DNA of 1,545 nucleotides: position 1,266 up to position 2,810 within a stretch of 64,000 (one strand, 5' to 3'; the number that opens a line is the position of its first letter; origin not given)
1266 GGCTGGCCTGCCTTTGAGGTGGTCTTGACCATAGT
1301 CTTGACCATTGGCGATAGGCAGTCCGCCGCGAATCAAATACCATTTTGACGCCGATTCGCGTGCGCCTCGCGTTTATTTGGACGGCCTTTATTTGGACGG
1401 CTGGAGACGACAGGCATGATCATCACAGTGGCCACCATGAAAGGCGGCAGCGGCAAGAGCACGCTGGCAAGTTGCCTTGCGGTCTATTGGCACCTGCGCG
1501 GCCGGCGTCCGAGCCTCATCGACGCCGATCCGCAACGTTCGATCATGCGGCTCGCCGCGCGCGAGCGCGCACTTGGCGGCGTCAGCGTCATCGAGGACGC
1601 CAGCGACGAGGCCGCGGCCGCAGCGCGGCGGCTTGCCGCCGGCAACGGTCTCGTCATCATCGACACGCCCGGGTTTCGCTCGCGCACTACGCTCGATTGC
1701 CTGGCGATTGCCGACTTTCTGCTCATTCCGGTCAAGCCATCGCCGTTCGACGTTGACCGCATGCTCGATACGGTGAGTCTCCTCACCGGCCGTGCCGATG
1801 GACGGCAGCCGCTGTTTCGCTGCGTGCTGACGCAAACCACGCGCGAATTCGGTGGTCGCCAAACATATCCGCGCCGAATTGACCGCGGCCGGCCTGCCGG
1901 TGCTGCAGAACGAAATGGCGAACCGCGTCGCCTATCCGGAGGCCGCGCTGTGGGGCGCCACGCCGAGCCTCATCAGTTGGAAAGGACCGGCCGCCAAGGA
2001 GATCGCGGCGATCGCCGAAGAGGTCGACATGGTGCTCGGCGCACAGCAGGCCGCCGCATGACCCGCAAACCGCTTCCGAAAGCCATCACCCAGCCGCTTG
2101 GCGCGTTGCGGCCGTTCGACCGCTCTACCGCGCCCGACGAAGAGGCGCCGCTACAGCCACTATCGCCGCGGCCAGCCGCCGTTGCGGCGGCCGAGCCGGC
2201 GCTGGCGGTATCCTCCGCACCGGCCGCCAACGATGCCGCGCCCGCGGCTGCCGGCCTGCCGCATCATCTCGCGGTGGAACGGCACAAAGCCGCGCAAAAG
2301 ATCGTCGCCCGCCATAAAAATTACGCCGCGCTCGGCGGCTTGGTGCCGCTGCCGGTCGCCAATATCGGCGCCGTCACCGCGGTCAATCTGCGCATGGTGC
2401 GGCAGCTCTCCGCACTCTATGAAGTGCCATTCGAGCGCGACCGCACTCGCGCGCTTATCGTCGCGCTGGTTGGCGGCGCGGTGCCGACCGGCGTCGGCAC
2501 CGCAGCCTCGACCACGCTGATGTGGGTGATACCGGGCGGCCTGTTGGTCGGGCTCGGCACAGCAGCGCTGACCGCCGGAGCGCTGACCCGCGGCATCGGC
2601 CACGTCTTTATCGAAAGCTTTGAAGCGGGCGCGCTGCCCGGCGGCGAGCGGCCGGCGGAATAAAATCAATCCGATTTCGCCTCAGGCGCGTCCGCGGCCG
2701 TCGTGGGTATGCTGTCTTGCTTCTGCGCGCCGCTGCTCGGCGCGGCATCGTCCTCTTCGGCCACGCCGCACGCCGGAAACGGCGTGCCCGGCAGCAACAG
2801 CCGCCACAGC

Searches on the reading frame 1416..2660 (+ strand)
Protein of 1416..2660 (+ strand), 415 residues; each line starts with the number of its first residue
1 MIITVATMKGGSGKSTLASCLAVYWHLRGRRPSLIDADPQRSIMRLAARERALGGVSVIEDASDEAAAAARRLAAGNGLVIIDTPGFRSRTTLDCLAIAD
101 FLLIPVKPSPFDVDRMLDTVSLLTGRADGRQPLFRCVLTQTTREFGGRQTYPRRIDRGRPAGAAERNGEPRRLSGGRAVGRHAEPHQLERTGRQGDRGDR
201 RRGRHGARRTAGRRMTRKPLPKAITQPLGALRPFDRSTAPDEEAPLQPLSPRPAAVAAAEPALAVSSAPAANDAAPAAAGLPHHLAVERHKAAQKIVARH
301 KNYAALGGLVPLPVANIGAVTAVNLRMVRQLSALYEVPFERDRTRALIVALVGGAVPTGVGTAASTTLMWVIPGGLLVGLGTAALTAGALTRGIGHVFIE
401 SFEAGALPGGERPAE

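Call 75: search_protein_families(library=pfam, proteins=[window:1416-2660:+], max_evalue=0.00001)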
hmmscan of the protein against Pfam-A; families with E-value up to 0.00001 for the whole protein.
window:1416-2660:+ (415 aa): 5 families
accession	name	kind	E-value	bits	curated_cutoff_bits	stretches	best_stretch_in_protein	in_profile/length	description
PF05128.17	DUF697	-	3.8e-15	56.4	27.7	1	284-406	13-139/162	Domain of unknown function (DUF697)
PF13614.12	AAA_31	-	3.1e-10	40.7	27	0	2-43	3-44/177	AAA domain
PF01656.29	CbiA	-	7.8e-09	36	25.4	1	3-125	1-67/125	CobQ/CobB/MinD/ParA nucleotide binding domain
PF09140.17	MipZ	-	1e-08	35.3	20.7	0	2-46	2-47/262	ATPase MipZ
PF07015.17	VirC1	-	5e-07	29.7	24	1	2-121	3-128/231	VirC1 protein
